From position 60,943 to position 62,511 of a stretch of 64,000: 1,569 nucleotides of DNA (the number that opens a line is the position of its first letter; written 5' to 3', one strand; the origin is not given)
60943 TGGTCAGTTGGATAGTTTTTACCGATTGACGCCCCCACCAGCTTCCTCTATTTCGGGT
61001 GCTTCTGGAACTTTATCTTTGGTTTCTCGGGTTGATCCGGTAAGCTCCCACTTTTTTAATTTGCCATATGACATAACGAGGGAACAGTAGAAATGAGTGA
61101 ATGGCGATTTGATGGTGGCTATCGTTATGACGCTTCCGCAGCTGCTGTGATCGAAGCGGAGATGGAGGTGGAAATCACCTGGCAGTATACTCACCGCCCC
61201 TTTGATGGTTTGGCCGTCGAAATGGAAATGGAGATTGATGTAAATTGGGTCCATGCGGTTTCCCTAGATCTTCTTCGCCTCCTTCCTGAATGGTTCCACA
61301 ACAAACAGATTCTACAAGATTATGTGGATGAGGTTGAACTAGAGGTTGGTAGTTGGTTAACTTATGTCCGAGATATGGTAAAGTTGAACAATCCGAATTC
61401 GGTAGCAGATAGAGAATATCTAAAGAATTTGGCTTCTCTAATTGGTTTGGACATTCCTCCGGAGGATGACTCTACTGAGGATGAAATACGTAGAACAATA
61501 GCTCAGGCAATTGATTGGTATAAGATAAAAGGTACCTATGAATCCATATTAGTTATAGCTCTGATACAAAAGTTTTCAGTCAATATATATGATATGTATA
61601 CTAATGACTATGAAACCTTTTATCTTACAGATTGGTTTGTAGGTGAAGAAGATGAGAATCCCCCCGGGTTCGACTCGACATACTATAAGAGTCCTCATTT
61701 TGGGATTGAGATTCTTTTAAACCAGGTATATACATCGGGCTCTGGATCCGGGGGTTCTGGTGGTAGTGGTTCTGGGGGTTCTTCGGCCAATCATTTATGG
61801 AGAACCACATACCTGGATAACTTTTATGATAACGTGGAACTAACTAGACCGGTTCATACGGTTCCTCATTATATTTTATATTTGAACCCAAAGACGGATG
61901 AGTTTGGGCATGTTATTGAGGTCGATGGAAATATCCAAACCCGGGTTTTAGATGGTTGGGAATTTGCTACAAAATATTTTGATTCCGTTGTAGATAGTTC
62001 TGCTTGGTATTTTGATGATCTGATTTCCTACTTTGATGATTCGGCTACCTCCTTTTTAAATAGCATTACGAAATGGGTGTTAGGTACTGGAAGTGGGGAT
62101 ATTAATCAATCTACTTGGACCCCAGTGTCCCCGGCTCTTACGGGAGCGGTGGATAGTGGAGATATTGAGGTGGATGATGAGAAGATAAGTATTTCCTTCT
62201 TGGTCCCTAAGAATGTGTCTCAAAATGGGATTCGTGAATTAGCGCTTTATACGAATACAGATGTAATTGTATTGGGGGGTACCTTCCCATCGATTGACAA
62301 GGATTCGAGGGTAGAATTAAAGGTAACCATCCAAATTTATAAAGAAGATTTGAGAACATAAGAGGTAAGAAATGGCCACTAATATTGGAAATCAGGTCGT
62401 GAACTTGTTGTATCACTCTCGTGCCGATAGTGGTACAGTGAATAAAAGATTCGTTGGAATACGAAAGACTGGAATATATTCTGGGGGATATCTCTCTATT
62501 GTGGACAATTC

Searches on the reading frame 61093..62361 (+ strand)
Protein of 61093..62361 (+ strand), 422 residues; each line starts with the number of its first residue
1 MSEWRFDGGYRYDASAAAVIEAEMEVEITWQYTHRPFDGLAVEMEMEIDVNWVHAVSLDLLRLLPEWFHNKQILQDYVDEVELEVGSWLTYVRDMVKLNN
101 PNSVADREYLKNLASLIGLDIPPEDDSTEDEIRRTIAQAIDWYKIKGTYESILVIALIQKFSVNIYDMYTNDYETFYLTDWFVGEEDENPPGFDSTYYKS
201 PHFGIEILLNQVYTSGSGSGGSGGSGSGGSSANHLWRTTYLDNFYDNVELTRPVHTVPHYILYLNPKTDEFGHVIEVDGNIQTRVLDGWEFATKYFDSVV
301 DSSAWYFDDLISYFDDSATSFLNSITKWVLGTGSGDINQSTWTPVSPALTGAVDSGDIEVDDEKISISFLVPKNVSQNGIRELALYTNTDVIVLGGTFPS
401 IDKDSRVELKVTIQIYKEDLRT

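Call 8: search_protein_families(library=pfam, proteins=[window:61093-62361:+], max_evalue=0.01)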
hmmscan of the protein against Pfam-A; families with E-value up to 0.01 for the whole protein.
window:61093-62361:+ (422 aa): 1 family
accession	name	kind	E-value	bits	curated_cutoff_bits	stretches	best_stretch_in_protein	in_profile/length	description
PF09684.15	Tail_P2_I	-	9.1e-05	22.8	20.6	1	95-187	26-103/139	Phage tail protein (Tail_P2_I)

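Call 21: find_related_loci(query=A4, collection=metagenome_contigs, flank=8000)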
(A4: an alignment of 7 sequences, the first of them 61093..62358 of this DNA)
Query A4 (422 aa) in metagenome_contigs; peptide patterns used: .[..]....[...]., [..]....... (x = any residue, [..] = any of these).
163 stretches matched a pattern; 114 encode a relative of the query (tblastn E <= 1e-3); the best 80 are kept; 80 distinct loci.
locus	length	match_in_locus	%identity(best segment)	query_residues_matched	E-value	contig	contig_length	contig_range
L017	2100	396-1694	70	1-422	0e+0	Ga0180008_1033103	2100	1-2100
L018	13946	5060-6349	66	4-422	0e+0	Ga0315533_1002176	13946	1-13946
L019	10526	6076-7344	66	1-422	0e+0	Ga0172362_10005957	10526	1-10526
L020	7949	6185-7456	65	1-420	5e-174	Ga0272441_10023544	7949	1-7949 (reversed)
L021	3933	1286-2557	64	1-420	1e-179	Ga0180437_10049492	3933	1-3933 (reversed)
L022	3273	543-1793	61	1-422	1e-171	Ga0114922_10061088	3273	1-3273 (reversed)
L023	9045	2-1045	68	86-422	2e-153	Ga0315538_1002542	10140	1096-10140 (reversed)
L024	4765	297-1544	57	4-420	4e-154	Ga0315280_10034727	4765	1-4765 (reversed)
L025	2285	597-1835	54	1-420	1e-159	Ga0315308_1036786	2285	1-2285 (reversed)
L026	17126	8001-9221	53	1-420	9e-143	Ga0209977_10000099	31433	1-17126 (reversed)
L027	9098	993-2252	56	4-422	1e-142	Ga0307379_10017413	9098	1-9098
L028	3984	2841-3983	59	4-386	2e-145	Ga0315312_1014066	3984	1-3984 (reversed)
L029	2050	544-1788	50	1-420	9e-152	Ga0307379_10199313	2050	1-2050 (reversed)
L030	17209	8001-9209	51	1-422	2e-140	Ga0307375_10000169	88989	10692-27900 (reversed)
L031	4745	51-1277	50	2-420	2e-140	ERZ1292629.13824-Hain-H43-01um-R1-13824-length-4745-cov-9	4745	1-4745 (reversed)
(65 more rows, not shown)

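Call 22: find_related_loci(query=A4, collection=genome_contigs, flank=8000)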
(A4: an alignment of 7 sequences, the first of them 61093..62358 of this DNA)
Query A4 (422 aa) in genome_contigs; peptide patterns used: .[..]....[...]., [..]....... (x = any residue, [..] = any of these).
53 stretches matched a pattern; 2 encode a relative of the query (tblastn E <= 1e-3); 2 distinct loci.
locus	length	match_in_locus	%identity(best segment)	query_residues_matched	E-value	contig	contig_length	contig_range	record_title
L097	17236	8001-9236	51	2-420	2e-135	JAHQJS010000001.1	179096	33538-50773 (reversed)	MAG: Candidatus Borrarchaeum weybense isolate lw60_2018_gm2_56 NODE_125_length_179096_cov_26.659151, whole genome shotgu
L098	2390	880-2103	46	1-420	1e-124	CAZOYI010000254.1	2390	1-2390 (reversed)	MAG TPA_asm: uncultured Caldisericota bacterium isolate SRP067234_co1_130 genome assembly, contig: k99_102722, whole gen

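Call 30: find_homologous_proteins(query=window:61093-62358:+, max_evalue=1e-10)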
Query window:61093-62358:+ (422 aa): 160 proteins with E <= 1e-10 among 8000 candidates; the best 120 are listed.
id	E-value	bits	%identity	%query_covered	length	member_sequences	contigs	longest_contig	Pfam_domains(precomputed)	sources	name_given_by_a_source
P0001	5.5e-285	963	100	100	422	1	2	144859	-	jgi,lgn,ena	-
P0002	1.6e-235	800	81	100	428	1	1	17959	-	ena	-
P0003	1.0e-206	705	70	100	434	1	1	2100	-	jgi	-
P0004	9.1e-200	682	71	99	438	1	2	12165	-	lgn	-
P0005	1.9e-198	678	69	99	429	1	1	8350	-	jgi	-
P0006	9.0e-194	662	67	100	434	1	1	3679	-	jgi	jgi:hypothetical protein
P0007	1.4e-192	659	66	100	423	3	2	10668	-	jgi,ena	-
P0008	1.7e-190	652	67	99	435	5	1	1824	-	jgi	-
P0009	1.9e-189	648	68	100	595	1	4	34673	-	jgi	jgi:hypothetical protein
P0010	1.9e-182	625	65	99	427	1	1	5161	-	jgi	jgi:uncharacterized membrane protein YgcG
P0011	7.1e-179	613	65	100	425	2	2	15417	-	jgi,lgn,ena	-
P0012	5.9e-172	591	62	100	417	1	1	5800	-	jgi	jgi:hypothetical protein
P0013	8.7e-163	560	59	100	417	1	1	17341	-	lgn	-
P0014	1.6e-156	540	65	86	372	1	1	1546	-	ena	-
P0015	7.8e-154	531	57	99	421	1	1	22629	-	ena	-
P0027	8.5e-141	488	54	100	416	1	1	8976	-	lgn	-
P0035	1.4e-134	467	49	100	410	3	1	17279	-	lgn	-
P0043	2.9e-132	460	52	100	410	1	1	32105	-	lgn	-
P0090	7.5e-118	412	48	100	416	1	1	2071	PF09684.16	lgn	-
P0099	7.1e-115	403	46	100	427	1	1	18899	-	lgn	-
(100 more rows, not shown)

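Call 36: search_solved_structures(query=window:61093-62358:+, max_evalue=1)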
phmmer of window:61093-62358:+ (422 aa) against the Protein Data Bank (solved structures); distinct sequences matched with E-value up to 1: 25.
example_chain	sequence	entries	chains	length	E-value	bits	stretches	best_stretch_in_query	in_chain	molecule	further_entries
4ah2_B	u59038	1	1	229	0.0069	18.6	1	215-253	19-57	HLA CLASS II HISTOCOMPATIBILITY ANTIGEN GAMMA CHAIN, HLA CLASS II HISTOCOMPATIBILITY ANTIG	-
4x5x_B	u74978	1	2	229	0.0069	18.6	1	215-253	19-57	HLA class II histocompatibility antigen, DRB1-1 beta chain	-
5mj3_C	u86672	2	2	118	0.058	15.6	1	208-231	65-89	ALPHABODY MA12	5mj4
6ehy_A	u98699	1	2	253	0.064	15.5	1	190-263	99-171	scFv antibody fragment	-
22mm_f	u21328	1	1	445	0.11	14.6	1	122-231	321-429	Midnolin,MCHERRY,fusion tag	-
9w39_c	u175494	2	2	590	0.12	14.5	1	122-231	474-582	Ubiquitin C-terminal hydrolase PSMD14,Uncharacterized protein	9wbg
1h8o_A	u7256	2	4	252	0.13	14.4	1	134-232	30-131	MUTANT AL2 6E7P9G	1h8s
28zb_B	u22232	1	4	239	0.14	14.3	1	205-254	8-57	Regulatory protein IE1,HLA class II histocompatibility antigen DR beta chain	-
1h8n_A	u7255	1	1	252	0.2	13.9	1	134-232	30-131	MUTANT AL2 6E7S9G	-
7swd_G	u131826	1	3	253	0.24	13.6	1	137-232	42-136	1C11 scFv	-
5foe_A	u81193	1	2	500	0.34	13.1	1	211-232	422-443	GDP-fucose protein O-fucosyltransferase 2,Thrombospondin-1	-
5kov_C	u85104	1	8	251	0.38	12.9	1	213-239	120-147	PL-2 scFv chain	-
6ch2_D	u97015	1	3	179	0.4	12.8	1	208-232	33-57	Flagellar hook-associated protein 2,Flagellar protein FliT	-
6ehw_B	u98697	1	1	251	0.41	12.8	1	190-263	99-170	scFv AbVance: increasing our knowledge of antibody structural space to enable faster and b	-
8frt_A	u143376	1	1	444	0.42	12.8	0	214-231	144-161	Unique short US11 glycoprotein, Beta-2-microglobulin, MHC class I HLA-A fusion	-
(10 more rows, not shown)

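Call 37: find_related_loci(query=A4, collection=viral_contigs, flank=6000)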
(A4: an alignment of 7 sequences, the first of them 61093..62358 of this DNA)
Query A4 (422 aa) in viral_contigs; peptide patterns used: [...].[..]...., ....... (x = any residue, [..] = any of these).
143 stretches matched a pattern; 52 encode a relative of the query (tblastn E <= 1e-3); 52 distinct loci.
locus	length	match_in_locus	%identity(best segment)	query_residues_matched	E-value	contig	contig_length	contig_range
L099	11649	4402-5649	57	4-420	2e-151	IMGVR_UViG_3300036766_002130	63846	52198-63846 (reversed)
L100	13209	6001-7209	51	1-422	2e-140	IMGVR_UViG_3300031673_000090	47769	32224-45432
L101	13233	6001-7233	52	2-422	3e-140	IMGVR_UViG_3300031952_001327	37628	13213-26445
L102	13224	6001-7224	52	1-420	7e-136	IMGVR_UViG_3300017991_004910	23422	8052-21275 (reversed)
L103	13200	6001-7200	51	1-420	1e-135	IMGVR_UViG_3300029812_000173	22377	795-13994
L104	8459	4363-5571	50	5-420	8e-135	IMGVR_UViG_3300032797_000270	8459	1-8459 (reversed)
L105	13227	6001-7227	50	1-420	1e-134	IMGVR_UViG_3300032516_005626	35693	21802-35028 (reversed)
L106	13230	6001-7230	50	1-422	8e-131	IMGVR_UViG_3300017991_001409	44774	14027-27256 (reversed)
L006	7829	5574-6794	49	4-420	2e-129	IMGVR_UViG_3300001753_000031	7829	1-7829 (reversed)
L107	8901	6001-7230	47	1-420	1e-128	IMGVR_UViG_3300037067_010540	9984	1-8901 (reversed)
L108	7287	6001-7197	49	4-420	3e-128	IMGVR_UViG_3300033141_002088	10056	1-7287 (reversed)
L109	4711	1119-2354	51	2-420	6e-129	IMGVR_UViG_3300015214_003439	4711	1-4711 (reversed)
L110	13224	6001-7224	47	2-420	2e-126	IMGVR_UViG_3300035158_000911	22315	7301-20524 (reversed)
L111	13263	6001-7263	47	1-420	1e-126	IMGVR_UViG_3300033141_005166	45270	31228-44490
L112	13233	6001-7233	48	1-422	2e-126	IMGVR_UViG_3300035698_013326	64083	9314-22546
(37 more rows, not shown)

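Call 48: find_encoding_contigs(protein=P0002, flank=10000, max_places=3)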
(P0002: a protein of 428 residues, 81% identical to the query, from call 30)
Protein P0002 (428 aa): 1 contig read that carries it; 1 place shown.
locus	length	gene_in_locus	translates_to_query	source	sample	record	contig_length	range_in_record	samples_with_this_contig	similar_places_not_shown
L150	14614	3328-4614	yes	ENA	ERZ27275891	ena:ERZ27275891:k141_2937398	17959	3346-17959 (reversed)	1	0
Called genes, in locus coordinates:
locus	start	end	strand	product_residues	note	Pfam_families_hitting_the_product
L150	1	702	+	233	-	?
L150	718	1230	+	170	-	PF23140:Gp80 (weak)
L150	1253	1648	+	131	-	PF23140:Gp80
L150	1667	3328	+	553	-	PF24681:Kelch_KLHDC2_KLHL20_DRC7, PF24981:Beta-prop_ATRN-LZTR1, PF13964:Beta-prop_Calicin, PF13415:Beta-prop_FBX42, PF25210:Kelch_FKB95, PF01344:Kelch_1, PF24681:Kelch_KLHDC2_KLHL20_DRC7, PF01344:Kelch_1, +3 more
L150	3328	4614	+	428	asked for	-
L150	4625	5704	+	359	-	-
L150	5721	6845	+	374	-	-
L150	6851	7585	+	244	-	PF01973:MptE-like (faint)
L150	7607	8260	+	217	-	PF01973:MptE-like (weak), PF27901:WaaZ_KDO_III (weak)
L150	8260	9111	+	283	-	PF04230:PS_pyruv_trans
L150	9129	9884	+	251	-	PF13641:Glyco_tranf_2_3, PF00535:Glycos_transf_2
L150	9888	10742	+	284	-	-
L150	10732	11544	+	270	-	PF00535:Glycos_transf_2, PF02709:Glyco_transf_7C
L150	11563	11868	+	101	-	-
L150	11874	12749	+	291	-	PF00535:Glycos_transf_2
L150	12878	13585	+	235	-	-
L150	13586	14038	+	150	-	PF00190:Cupin_1 (weak), PF14667:Polysacc_synt_C (weak), PF07883:Cupin_2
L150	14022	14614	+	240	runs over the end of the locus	PF01370:Epimerase (weak)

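Call 49: find_encoding_contigs(protein=P0009, flank=10000, max_places=3)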
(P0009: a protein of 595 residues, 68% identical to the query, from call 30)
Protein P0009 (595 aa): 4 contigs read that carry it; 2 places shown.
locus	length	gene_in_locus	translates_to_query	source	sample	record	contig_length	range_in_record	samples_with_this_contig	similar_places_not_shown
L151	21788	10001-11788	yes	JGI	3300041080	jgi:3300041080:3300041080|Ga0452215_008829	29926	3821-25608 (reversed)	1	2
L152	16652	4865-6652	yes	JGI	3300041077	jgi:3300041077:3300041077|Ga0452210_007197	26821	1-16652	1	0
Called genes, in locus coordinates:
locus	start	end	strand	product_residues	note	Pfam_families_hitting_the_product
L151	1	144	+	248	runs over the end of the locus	PF12322:T4_baseplate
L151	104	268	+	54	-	-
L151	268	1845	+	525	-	-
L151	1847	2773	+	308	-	-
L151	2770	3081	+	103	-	-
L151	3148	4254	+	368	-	-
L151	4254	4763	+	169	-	PF04717:Phage_base_V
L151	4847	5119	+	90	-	PF05488:PAAR_motif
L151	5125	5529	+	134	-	PF04965:GPW_gp25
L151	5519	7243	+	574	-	-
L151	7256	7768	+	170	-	-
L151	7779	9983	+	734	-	PF22971:Ig_VEGFR-1-like_5th (faint), PF00047:ig (faint), PF07679:I-set, PF13895:Ig_2, PF13927:Ig_3, PF07679:I-set, PF13895:Ig_2, PF13927:Ig_3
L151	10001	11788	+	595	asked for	-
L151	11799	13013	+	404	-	-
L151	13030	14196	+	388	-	-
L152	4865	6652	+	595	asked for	-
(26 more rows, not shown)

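Call 59: predict_structure(alignment_id=A7)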
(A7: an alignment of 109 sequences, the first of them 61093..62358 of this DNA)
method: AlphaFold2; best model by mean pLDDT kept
length: 422 residues; sequences in the alignment: 109
mean_pLDDT: 79.6   pTM: 0.64
mean pLDDT of the five models: 79.6, 78.9, 77.8, 77.3, 76.2
residues with pLDDT >= 90: 156; 70-90: 151; 50-70: 88; < 50: 27
segments of 3 or more residues with pLDDT < 50: 13-17, 217-229
pLDDT, mean of each block of 10 residues (from residue 1): 54 50 53 59 56 70 85 87 81 63 68 70 74 72 78 86 93 91 83 90 94 65 45 87 89 89 96 93 92 68 62 67 94 89 92 93 94 95 95 95 95 94 74
secondary structure, 60 per line:
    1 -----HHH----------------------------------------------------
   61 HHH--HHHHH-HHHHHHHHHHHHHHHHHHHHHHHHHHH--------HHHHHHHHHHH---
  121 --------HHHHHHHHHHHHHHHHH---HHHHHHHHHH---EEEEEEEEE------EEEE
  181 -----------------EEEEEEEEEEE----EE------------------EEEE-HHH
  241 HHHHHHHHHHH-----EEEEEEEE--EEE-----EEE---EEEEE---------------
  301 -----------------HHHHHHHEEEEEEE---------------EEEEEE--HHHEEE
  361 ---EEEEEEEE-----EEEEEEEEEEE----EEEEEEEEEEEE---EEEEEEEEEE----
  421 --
elements in order: H66-70 H72-98 H107-117 H129-145 H149-158 E162-170 E177-180 E198-208 E233-236 H238-251 E257-264 E267-269 E275-277 E281-285 H318-324 E325-331 E347-352 E358-360 E364-371 E377-387 E392-403 E407-416

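Call 62: fold_search(model_id=the predicted structure, library=pdb)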
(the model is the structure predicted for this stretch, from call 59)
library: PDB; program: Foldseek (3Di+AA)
matches with E <= 10: 440; with E <= 0.001: 4
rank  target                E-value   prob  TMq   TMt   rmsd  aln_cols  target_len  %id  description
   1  9gtp_A                1.3e-04  1.00  0.20  0.37  15.7       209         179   12  Cryo-EM structure of a contractile injection system in Streptomyces coelicolor, the baseplate complex in extended stat (released 2025-06-18)
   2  9h4p_BD               3.6e-04  1.00  0.19  0.09  20.3       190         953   14  Tail of full Haloferax tailed virus 1 (released 2025-08-27)
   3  8kea_c                5.8e-04  1.00  0.18  0.35  14.8       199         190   14  Cyanophage A-1(L) baseplate-initiators (released 2024-04-10)
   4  9gb2_M                7.4e-04  1.00  0.15  0.32  16.2       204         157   15  Extended phiCD508 baseplate (released 2025-03-26)
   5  9vzk_k                1.7e-03  0.99  0.21  0.39  17.7       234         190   17  Cryo-EM structure of bacteriophage P1 baseplate in C3 (released 2025-10-22)
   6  9ay5_a                8.4e-03  0.97  0.22  0.39  17.2       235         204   14  Tail-Baseplate of P1 bacteriophage (released 2025-09-10)
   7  9f4a_A0               1.1e-02  0.80  0.19  0.09  17.4       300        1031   13  Interface between baseplate cup and extended tail tube/sheath of Klebsiella phage KP1 variant vB_Kpn_Lilla1 (released 2025-05-14)
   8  9rkv_A                6.3e-02  0.91  0.15  0.38   4.5        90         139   12  Agrobacterium phage 7-7-1 tail fibers (released 2025-12-10)
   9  1q8m_A                5.0e-01  0.06  0.09  0.23  14.2       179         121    9  Crystal structure of the human myeloid cell activating receptor TREM-1 (released 2003-12-09)
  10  4cdf_A                5.3e-01  0.05  0.08  0.19  12.5       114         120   12  Human DPP1 in complex with (2S,4S)-N-((1S)-1-cyano-2-(4-(4- cyanophenyl)phenyl)ethyl)-4-hydroxy-piperidine-2-carboxami (released 2014-03-19)
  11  5ffl                  5.3e-01  0.04  0.08  0.21  13.4       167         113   10  Crystal structure of mouse CD300lf at 1.6 Angstroms resolution. (released 2016-08-31)
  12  6e48_G                6.0e-01  0.06  0.09  0.23  11.5       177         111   11  Crystal Structure of the Murine Norovirus VP1 P domain in complex with the CD300lf Receptor and Lithocholic Acid (released 2018-09-12)
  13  6e47_G                6.0e-01  0.04  0.09  0.21  13.3       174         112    8  Crystal Structure of the Murine Norovirus VP1 P domain in complex with the CD300lf Receptor and Glycochenodeoxycholic  (released 2018-09-12)
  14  6h6l_F                6.7e-01  0.03  0.07  0.18  13.2       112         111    8  Murine norovirus protruding domain (CW3 strain) in complex with the CD300lf receptor and glycochenodeoxycholate (GCDCA (released 2019-08-14)
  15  8se8_Q                7.1e-01  0.12  0.11  0.20   7.4        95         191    8  HTRA-1 PD/SA bound to CKP 1G10 (released 2024-07-03)
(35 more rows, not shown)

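Call 92: find_encoding_contigs(protein=P0035, flank=5000, max_places=1)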
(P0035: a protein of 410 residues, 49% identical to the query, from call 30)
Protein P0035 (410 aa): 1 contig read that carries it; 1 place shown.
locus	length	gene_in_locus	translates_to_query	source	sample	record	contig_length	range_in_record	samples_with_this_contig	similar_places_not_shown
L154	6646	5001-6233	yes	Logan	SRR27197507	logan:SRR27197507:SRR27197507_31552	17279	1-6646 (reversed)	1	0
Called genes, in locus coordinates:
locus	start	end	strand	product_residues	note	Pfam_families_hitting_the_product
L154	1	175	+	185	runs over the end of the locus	PF04717:Phage_base_V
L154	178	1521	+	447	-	-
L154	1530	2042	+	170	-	-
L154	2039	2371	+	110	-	PF05488:PAAR_motif (weak)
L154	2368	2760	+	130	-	PF10934:Sheath_initiator (weak), PF04965:GPW_gp25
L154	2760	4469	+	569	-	-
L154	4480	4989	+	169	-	-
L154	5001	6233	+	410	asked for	-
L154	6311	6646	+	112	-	?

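Call 93: find_encoding_contigs(protein=P0043, flank=5000, max_places=1)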
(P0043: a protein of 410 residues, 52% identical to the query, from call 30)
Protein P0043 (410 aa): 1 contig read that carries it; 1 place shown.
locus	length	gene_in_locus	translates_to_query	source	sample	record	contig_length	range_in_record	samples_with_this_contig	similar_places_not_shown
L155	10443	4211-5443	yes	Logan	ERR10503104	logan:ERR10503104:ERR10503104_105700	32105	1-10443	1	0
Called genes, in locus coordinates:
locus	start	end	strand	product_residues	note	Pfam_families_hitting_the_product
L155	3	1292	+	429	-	?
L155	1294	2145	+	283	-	-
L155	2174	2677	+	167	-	PF23140:Gp80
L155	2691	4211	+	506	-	PF00047:ig (faint), PF07679:I-set, PF13895:Ig_2, PF13927:Ig_3, PF22971:Ig_VEGFR-1-like_5th (faint), PF07679:I-set, PF13927:Ig_3, PF13895:Ig_2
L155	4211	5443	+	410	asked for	-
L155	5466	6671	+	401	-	-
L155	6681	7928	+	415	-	PF21722:Gly_rich_2 (weak)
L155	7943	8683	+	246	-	PF01973:MptE-like (faint)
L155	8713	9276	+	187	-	PF01541:GIY-YIG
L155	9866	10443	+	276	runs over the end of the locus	-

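Call 94: find_encoding_contigs(protein=P0027, flank=5000, max_places=1)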
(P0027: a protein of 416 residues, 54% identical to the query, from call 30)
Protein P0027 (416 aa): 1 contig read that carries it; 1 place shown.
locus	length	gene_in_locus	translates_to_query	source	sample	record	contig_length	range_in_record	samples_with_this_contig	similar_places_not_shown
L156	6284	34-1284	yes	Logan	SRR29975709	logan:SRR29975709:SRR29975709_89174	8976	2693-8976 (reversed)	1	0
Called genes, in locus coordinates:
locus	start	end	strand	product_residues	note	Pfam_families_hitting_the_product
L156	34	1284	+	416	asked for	-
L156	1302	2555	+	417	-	-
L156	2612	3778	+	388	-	-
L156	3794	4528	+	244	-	-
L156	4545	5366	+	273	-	-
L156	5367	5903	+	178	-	PF10111:Glyco_tranf_2_2 (weak), PF00535:Glycos_transf_2 (weak)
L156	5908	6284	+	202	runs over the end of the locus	PF05050:Methyltransf_21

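Call 95: find_encoding_contigs(protein=P0099, flank=5000, max_places=1)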
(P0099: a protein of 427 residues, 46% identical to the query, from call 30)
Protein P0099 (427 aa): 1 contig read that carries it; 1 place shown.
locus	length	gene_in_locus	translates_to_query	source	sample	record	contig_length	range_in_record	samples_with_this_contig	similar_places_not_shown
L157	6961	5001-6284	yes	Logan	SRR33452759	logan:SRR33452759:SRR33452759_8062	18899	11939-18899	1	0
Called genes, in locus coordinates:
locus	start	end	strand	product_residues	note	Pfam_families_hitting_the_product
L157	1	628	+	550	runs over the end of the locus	-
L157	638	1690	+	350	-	-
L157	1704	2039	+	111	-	-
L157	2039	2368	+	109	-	PF05488:PAAR_motif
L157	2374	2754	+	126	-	PF10934:Sheath_initiator (weak), PF04965:GPW_gp25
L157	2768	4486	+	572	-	-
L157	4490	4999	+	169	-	PF23140:Gp80 (weak)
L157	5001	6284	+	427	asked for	-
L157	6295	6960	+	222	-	?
